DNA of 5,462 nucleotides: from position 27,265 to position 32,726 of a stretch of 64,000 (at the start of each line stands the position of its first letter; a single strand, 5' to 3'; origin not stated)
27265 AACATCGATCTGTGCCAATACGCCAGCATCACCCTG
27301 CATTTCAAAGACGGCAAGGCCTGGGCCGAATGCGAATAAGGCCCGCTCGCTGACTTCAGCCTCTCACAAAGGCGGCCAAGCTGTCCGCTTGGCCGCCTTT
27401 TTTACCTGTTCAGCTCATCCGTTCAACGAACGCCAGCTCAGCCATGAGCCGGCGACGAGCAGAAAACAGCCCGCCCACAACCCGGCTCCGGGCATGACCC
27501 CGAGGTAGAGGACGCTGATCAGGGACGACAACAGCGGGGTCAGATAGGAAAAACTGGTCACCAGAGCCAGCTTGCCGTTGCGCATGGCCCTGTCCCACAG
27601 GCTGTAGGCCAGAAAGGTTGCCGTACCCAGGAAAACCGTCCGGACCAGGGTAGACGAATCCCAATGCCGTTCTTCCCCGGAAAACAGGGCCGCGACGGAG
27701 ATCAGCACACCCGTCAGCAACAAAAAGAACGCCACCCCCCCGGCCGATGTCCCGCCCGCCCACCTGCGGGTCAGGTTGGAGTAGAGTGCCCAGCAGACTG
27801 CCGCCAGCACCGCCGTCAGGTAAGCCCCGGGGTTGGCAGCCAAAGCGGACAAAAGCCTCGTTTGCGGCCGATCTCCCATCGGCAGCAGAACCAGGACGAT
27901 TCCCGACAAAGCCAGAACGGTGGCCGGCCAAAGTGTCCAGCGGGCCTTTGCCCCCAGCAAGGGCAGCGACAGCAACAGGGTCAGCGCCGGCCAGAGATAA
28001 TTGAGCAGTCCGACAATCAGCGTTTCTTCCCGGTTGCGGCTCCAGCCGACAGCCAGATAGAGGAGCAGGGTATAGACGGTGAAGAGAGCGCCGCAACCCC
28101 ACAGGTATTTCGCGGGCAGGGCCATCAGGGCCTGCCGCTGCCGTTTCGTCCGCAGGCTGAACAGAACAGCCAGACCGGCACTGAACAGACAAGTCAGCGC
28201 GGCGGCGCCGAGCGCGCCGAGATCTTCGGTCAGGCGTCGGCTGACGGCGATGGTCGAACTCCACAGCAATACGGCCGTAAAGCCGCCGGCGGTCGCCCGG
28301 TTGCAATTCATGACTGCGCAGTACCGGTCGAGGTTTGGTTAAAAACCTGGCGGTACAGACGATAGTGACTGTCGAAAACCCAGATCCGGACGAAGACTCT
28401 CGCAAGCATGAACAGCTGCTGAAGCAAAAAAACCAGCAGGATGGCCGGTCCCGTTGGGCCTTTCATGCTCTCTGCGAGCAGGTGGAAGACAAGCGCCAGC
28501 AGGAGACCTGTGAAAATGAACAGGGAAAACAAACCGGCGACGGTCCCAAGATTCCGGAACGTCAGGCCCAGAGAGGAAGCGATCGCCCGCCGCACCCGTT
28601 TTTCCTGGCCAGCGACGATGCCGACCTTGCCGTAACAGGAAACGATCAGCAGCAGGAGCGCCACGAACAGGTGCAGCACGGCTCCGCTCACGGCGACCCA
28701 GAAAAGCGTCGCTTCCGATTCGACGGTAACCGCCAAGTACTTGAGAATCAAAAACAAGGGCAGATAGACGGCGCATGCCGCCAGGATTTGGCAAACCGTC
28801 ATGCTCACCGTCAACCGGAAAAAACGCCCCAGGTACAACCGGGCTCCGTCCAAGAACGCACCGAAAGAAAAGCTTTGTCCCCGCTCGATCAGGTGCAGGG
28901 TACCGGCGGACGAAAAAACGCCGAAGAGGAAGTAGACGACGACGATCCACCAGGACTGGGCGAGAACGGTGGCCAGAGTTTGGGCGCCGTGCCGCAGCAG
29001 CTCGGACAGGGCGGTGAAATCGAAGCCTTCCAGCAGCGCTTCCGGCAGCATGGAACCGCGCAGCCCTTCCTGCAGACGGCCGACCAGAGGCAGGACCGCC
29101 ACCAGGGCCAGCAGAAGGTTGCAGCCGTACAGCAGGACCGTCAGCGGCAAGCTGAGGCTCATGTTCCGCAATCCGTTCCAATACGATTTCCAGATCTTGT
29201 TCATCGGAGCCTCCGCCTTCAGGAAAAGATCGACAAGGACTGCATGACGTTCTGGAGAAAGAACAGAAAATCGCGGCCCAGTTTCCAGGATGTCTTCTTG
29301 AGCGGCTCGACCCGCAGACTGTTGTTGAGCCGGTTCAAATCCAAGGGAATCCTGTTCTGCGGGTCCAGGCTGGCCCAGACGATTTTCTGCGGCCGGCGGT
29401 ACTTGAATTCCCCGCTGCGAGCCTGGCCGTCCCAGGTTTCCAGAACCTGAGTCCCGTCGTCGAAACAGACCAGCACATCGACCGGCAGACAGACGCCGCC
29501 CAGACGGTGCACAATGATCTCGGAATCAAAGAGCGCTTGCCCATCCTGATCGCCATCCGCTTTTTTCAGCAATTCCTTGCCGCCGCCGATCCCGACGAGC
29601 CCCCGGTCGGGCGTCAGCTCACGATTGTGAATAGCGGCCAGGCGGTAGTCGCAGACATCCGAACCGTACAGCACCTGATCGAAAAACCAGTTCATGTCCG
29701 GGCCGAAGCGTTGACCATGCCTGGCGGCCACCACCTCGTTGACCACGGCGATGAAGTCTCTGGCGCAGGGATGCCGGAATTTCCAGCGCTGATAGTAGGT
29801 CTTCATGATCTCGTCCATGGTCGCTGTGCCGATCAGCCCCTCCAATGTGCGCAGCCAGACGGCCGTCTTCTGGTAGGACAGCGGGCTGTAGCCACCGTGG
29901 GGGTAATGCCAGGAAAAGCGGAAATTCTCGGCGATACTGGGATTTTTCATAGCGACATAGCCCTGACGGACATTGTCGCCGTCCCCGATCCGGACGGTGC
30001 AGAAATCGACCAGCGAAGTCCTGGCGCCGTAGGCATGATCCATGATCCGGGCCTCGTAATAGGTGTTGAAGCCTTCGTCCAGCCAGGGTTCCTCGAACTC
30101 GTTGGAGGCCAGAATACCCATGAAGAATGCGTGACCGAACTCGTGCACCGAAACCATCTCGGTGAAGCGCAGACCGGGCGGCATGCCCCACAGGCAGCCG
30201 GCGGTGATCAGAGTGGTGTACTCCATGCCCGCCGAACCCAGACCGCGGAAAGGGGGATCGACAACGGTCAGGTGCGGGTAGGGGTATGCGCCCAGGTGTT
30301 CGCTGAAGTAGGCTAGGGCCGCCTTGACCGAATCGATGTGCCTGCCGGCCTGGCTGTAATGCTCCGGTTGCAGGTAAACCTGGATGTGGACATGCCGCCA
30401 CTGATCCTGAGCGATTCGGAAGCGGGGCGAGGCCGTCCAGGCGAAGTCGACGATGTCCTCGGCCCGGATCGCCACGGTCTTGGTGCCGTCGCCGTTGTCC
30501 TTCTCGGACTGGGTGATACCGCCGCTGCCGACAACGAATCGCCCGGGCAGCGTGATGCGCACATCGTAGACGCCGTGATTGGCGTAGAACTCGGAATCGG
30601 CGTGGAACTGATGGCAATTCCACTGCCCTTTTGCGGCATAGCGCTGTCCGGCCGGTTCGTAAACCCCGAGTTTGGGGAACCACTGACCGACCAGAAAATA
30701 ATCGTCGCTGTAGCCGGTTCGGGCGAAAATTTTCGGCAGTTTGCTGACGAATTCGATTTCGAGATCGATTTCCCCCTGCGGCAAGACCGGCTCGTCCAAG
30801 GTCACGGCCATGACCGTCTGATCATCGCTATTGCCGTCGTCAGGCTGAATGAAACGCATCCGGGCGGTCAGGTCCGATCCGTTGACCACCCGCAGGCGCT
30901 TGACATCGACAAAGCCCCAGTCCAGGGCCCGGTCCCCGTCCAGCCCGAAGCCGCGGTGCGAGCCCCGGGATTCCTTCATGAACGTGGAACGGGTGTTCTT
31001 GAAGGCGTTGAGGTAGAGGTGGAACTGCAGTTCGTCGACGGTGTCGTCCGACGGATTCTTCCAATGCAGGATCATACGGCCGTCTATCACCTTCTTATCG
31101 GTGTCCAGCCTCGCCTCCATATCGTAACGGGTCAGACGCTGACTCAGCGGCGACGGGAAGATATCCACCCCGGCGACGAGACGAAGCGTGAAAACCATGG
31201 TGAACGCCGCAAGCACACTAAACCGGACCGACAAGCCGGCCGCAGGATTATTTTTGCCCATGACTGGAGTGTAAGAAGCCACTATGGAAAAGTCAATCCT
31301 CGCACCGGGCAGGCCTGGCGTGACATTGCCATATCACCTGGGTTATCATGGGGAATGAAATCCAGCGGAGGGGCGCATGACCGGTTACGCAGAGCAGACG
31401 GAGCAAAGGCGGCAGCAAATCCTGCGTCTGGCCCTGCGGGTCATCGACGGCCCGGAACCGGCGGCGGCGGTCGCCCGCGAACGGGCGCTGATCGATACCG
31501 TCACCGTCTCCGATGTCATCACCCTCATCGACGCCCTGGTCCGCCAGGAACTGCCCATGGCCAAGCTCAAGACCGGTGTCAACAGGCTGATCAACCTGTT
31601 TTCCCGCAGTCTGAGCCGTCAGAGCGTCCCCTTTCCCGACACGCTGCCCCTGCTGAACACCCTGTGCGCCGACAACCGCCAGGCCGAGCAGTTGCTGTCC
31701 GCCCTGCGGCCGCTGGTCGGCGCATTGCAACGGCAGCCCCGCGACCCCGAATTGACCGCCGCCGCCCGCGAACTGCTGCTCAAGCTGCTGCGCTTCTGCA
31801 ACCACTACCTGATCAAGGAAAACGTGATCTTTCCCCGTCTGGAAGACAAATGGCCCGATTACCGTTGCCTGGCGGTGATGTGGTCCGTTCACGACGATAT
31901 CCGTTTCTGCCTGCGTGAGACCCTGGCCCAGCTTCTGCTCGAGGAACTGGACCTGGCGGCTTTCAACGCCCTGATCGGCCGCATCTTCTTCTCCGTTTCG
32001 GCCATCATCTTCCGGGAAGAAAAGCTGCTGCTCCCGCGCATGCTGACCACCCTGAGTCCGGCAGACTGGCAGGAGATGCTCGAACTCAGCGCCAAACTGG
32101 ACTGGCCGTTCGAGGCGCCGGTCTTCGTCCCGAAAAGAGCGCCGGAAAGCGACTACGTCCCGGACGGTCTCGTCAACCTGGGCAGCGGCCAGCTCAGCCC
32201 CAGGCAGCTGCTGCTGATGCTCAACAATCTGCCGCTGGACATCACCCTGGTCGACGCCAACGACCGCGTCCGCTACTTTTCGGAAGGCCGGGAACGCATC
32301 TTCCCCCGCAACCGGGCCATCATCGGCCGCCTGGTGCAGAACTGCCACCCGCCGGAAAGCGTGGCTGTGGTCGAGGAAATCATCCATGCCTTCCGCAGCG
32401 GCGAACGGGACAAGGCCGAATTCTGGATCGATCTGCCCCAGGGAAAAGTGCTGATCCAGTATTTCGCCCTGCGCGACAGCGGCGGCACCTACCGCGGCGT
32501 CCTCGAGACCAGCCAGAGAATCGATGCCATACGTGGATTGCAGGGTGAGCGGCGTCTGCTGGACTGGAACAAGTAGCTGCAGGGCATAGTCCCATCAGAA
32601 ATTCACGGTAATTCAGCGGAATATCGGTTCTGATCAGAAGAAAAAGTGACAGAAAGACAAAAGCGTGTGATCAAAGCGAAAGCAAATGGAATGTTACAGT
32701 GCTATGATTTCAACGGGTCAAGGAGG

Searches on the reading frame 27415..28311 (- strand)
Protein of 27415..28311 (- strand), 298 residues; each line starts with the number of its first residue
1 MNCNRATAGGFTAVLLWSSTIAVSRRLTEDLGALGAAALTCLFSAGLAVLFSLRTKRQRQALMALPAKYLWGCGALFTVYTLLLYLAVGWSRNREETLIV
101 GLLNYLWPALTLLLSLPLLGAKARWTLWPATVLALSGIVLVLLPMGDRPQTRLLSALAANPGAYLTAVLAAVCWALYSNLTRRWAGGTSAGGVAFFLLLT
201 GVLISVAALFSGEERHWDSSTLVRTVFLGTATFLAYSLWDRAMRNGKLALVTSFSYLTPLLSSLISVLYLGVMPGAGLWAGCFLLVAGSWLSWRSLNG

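Call 29: search_protein_families(library=pfam, proteins=[window:27415-28311:-], max_evalue=0.01)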
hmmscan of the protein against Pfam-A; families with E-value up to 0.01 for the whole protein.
window:27415-28311:- (298 aa): 1 family
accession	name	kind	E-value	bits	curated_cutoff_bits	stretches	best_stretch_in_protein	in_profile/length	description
PF00892.27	EamA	-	3.7e-25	89.2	28.2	2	163-292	3-133/135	EamA-like transporter family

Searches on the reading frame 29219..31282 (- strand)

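Call 30: search_protein_families(library=pfam, proteins=[window:29219-31282:-], max_evalue=0.01)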
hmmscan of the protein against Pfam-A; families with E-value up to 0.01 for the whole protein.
window:29219-31282:- (687 aa): 1 family
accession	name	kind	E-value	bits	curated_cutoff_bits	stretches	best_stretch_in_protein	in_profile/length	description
PF01433.26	Peptidase_M1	-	9.7e-12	45.4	27.7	1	317-519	4-208/218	Peptidase family M1 domain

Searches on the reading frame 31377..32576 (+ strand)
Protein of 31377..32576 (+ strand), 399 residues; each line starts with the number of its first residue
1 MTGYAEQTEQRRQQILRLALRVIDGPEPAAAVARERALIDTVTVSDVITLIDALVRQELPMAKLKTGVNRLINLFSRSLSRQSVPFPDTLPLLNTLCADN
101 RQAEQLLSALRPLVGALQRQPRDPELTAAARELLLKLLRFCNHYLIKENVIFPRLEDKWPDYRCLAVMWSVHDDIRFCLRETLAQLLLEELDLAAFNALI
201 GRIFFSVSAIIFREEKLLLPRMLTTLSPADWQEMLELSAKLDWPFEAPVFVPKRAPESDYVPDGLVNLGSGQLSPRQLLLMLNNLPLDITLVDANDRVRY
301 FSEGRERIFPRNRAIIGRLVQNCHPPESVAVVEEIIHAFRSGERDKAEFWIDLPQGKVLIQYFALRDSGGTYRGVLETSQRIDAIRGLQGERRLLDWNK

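Call 30: search_protein_families(library=pfam, proteins=[window:31377-32576:+], max_evalue=0.01)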
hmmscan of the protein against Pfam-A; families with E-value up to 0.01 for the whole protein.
window:31377-32576:+ (399 aa): 2 families
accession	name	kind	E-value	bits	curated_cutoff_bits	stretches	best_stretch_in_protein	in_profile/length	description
PF13596.12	PAS_10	-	7.8e-28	97.7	22.1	1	280-382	3-105/106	PAS domain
PF01814.28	Hemerythrin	-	7.1e-08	33.4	25.3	1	95-221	5-126/127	Hemerythrin HHE cation binding domain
